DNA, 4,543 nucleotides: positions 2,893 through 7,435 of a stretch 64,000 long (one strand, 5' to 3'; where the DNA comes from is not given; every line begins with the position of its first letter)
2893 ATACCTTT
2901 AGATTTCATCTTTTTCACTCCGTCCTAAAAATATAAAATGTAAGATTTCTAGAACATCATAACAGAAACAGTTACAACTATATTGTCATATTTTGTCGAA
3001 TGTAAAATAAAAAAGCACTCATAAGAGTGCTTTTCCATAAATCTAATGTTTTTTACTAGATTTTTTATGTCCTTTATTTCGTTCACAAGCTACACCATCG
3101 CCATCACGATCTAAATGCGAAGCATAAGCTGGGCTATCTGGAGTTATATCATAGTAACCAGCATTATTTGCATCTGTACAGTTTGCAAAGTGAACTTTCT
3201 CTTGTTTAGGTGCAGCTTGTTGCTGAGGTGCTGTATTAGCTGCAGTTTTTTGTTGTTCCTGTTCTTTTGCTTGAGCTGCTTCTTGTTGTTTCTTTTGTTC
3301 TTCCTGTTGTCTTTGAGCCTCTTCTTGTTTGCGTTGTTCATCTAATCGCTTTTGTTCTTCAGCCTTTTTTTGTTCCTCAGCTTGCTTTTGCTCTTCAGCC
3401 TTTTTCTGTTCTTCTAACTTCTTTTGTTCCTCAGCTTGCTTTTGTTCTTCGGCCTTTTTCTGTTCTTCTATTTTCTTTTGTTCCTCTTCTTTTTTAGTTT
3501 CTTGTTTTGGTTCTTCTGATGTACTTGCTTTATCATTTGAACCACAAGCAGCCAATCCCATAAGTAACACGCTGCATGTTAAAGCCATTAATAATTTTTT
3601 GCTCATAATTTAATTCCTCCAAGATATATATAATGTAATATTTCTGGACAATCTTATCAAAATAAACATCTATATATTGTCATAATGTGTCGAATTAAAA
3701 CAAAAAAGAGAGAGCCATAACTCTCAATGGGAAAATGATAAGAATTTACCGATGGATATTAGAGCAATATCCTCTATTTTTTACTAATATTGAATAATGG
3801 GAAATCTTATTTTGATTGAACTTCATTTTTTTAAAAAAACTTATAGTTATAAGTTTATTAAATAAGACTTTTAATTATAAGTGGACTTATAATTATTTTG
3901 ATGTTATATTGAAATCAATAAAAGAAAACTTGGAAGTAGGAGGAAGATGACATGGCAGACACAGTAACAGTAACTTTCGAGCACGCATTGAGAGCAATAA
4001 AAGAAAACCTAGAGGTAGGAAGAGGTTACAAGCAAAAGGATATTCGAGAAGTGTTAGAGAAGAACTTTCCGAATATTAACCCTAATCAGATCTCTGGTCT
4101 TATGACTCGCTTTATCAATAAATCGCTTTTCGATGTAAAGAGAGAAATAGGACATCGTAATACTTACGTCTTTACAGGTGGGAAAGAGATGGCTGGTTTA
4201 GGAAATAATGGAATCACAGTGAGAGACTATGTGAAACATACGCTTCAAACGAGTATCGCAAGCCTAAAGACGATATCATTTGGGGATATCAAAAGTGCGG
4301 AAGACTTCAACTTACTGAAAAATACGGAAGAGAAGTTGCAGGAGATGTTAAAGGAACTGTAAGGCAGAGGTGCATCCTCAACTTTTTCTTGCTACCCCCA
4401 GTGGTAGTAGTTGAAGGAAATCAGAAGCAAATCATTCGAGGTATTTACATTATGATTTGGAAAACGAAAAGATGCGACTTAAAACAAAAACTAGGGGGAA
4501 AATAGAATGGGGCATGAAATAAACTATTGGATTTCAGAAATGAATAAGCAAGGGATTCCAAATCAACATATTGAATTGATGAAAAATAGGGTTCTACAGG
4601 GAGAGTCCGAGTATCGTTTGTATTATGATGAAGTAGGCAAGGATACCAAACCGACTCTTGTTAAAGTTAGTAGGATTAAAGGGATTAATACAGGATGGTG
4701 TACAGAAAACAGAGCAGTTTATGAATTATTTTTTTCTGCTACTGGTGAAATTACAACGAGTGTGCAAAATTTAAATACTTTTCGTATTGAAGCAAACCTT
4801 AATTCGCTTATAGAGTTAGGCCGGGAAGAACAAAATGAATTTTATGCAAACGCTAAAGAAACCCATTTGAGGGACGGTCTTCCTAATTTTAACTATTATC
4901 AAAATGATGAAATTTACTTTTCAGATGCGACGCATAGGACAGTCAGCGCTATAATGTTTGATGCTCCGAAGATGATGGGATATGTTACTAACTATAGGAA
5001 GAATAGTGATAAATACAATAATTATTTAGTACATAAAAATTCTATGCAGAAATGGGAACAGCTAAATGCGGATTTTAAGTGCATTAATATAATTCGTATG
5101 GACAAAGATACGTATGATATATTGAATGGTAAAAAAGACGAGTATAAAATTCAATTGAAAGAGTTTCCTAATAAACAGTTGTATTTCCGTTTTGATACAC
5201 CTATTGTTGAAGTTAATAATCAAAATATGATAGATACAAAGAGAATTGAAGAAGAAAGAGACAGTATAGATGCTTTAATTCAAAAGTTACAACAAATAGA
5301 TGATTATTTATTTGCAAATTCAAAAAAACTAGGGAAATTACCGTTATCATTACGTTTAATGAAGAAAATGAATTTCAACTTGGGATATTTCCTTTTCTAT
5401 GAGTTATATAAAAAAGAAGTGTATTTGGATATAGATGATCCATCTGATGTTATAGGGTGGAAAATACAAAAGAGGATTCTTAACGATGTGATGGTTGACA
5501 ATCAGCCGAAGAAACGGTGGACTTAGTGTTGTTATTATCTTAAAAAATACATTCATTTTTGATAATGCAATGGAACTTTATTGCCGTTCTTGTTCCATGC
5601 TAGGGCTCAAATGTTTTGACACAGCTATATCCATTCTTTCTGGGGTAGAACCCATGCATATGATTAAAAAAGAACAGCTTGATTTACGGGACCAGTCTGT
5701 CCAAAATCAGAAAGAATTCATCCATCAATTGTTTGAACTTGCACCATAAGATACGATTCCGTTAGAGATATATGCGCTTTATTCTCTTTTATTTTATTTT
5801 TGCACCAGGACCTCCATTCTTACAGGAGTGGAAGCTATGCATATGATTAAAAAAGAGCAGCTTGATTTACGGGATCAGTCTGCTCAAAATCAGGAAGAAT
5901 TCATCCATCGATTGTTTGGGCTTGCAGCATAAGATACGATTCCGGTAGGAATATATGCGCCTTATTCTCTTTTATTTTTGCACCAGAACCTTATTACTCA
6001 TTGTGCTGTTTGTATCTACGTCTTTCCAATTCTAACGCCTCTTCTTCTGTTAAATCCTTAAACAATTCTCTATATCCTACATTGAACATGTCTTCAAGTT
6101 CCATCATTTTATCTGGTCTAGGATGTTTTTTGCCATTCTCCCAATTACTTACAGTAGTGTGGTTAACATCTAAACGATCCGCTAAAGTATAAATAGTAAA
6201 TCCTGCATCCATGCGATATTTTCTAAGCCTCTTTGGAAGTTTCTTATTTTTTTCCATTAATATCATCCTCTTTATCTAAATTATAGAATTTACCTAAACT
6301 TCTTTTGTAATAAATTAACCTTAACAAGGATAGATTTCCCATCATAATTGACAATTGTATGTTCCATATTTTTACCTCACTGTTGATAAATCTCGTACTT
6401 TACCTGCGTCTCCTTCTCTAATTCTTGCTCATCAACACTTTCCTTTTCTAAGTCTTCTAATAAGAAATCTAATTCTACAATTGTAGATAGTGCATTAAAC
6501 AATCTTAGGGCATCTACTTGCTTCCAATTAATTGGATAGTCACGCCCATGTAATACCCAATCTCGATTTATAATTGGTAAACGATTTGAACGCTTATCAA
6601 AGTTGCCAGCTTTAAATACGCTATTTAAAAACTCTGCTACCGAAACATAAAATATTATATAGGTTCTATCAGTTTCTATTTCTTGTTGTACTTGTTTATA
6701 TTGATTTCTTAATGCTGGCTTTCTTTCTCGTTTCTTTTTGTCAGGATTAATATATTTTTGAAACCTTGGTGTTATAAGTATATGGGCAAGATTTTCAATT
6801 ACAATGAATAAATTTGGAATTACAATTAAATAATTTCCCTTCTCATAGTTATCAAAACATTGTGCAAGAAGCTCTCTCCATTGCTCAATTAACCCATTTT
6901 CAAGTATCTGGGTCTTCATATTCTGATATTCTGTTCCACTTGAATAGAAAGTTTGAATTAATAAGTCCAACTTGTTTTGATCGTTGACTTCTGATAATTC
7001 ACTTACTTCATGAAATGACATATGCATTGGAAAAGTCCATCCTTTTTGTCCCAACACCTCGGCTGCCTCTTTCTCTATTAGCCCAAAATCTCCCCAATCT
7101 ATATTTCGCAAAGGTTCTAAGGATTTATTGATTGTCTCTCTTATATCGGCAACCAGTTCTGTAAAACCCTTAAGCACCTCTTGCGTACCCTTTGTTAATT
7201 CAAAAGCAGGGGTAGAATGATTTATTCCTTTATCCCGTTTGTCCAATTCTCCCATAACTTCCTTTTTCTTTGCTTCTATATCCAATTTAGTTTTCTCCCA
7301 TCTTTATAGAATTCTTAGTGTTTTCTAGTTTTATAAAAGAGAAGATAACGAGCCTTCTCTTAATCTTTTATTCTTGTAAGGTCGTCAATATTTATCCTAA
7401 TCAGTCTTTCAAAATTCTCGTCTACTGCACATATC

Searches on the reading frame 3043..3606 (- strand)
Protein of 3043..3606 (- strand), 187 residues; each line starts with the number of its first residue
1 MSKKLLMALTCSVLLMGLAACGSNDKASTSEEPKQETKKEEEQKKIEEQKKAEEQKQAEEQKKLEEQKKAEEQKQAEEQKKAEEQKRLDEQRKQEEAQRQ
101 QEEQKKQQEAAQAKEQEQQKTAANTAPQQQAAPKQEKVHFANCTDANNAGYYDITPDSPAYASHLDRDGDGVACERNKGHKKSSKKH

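Call 100: search_protein_families(library=pfam, proteins=[window:3043-3606:-], max_evalue=0.00001)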
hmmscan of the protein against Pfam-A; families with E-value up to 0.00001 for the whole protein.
window:3043-3606:- (187 aa): 1 family
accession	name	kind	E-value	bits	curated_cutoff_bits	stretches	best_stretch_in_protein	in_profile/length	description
PF05901.16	Excalibur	-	7.8e-15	55.4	22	1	140-175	1-36/36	Excalibur calcium-binding domain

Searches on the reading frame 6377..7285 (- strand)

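Call 3: search_protein_families(library=pfam, proteins=[window:6377-7285:-], max_evalue=0.1)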
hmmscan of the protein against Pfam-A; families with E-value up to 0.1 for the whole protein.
window:6377-7285:- (302 aa): 0 families

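Call 4: search_protein_families(library=phrogs, proteins=[window:6377-7285:-], max_evalue=0.1)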
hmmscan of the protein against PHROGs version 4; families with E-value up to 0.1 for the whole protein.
window:6377-7285:- (302 aa): 1 family
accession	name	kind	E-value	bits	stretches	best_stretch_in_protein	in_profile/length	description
phrog_30981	-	unknown function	3.5e-215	714.1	1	1-302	1-302/302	-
